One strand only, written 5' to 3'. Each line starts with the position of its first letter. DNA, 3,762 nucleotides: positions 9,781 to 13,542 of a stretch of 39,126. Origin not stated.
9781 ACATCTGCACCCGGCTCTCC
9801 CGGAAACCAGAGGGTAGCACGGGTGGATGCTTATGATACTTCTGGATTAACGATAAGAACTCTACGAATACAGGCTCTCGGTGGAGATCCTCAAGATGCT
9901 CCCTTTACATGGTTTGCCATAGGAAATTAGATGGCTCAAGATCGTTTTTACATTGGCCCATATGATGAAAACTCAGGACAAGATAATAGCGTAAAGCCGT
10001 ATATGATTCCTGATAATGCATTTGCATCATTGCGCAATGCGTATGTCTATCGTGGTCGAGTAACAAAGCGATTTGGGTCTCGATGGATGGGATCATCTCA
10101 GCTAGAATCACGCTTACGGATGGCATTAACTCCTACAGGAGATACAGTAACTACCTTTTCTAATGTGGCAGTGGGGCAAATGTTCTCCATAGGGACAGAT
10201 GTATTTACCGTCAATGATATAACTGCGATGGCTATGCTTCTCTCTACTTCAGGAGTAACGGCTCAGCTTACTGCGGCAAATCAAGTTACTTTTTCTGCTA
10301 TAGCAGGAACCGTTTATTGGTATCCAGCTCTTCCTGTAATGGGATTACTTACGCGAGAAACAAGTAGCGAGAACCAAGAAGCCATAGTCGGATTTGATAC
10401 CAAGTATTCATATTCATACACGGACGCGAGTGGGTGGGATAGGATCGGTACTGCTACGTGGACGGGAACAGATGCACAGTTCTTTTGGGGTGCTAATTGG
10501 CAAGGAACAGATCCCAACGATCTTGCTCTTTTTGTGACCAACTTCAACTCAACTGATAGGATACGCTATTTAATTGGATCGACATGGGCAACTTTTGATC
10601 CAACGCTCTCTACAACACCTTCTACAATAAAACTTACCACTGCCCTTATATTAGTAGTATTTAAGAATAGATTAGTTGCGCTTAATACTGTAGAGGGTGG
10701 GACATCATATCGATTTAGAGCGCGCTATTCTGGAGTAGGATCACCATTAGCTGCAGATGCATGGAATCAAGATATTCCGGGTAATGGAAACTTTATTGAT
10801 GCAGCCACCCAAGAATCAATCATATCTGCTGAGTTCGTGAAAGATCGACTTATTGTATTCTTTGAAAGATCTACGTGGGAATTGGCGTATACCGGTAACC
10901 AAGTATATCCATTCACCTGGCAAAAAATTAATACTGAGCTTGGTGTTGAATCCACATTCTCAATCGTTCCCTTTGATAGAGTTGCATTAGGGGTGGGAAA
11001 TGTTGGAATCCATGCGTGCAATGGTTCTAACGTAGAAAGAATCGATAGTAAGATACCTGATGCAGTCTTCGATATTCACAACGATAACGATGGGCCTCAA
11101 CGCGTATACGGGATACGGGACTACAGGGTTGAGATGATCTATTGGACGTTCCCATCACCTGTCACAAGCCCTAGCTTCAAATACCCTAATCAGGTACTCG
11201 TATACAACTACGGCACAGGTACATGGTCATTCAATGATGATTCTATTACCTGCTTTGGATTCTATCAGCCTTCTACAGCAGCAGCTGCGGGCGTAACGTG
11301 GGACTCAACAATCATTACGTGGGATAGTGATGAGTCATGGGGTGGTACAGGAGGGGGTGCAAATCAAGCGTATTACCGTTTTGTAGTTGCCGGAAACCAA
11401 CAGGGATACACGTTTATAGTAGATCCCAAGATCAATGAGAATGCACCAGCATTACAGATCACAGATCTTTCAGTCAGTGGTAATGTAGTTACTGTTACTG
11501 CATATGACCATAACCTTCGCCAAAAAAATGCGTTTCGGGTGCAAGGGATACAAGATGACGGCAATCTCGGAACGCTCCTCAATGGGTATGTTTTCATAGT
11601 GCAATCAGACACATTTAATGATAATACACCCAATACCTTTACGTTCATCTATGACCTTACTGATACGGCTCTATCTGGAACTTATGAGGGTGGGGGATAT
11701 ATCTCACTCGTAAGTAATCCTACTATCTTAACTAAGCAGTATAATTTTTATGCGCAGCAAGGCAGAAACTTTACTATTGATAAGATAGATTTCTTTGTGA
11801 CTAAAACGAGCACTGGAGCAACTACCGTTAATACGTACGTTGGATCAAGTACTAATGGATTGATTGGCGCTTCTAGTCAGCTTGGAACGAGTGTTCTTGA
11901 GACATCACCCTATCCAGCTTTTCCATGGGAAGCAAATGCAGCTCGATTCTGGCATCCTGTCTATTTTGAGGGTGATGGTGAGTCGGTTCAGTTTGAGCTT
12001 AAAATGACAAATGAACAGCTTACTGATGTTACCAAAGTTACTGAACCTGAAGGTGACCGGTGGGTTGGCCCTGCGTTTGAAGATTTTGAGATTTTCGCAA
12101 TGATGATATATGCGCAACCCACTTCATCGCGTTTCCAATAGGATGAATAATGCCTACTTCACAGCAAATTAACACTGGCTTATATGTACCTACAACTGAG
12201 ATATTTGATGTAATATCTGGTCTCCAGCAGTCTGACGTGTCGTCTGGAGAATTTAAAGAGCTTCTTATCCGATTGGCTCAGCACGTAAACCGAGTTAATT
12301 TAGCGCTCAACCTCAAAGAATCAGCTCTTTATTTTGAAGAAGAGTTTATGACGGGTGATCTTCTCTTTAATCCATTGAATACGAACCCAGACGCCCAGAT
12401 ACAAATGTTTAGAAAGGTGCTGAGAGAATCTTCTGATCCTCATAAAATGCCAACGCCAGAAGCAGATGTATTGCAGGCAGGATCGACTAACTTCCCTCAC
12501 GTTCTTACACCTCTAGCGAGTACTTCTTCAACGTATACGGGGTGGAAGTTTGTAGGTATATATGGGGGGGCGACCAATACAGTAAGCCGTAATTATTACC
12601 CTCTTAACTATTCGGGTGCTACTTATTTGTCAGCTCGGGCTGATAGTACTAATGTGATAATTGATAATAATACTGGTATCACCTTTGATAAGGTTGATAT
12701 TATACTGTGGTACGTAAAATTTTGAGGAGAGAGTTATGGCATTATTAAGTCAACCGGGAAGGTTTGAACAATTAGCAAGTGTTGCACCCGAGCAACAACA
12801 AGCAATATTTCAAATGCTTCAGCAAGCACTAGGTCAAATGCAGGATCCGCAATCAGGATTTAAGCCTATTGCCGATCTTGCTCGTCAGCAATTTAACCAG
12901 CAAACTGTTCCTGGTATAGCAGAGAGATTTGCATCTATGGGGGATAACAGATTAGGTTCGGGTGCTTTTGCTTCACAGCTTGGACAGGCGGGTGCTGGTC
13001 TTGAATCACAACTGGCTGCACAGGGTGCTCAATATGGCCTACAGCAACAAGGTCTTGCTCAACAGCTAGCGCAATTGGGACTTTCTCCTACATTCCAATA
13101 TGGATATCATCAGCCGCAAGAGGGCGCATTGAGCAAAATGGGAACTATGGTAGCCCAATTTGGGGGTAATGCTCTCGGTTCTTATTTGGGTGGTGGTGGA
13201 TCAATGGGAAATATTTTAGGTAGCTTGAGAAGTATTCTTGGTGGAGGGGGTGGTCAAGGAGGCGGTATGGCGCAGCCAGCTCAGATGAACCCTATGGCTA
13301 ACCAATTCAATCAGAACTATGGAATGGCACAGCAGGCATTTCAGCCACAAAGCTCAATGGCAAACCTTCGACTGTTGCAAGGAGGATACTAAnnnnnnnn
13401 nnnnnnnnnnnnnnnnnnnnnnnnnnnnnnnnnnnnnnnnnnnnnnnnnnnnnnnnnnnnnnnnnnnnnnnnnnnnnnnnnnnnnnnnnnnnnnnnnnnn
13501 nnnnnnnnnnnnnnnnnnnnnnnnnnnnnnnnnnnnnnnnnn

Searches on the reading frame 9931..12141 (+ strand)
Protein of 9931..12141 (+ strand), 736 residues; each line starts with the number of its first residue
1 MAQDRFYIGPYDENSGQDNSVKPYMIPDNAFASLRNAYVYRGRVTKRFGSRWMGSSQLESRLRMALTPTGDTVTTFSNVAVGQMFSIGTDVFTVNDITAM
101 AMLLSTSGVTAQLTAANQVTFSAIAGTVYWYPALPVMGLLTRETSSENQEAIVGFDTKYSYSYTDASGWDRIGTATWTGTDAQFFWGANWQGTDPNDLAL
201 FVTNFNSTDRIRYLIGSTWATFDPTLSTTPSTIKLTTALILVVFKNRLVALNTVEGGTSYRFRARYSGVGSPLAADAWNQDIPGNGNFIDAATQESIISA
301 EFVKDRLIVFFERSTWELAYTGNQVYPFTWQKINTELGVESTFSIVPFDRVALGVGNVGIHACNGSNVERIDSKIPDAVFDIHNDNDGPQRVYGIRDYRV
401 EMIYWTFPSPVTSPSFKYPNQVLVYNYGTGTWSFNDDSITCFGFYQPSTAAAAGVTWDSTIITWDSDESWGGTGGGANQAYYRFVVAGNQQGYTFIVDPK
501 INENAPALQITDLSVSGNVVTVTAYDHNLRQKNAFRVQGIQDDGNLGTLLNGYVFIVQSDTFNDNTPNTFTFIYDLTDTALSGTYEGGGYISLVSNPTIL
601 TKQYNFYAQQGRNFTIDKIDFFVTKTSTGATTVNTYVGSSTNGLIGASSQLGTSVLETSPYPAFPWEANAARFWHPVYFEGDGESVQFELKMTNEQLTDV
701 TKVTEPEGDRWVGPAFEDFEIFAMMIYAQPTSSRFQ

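Call 5: search_protein_families(library=pfam, proteins=[window:9931-12141:+], max_evalue=1)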
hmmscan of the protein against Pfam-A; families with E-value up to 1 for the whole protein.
window:9931-12141:+ (736 aa): 0 families

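Call 6: search_protein_families(library=phrogs, proteins=[window:9931-12141:+], max_evalue=1)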
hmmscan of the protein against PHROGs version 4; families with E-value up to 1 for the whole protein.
window:9931-12141:+ (736 aa): 1 family
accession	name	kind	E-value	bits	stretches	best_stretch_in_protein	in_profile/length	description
phrog_3287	-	head and packaging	3.4e-26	93.2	1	137-474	60-391/524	virion structural protein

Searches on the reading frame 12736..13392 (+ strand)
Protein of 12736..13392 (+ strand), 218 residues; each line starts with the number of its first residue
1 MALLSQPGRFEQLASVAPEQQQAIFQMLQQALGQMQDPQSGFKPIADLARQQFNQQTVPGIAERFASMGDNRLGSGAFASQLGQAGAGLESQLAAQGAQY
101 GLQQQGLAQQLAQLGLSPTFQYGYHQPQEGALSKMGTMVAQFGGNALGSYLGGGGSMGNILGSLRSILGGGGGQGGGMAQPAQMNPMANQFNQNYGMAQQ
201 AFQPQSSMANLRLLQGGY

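Call 5: search_protein_families(library=pfam, proteins=[window:12736-13392:+], max_evalue=1)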
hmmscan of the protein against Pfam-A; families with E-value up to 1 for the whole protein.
window:12736-13392:+ (218 aa): 1 family
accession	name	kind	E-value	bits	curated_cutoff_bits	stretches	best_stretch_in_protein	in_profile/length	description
PF19113.5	DUF5799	-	0.45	11.3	26.2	1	135-200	73-131/148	Family of unknown function (DUF5799)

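Call 6: search_protein_families(library=phrogs, proteins=[window:12736-13392:+], max_evalue=1)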
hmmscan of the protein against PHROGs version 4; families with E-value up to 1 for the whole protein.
window:12736-13392:+ (218 aa): 1 family
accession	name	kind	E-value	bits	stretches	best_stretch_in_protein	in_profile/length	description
phrog_17778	-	unknown function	0.0079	15.8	1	122-195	180-251/804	-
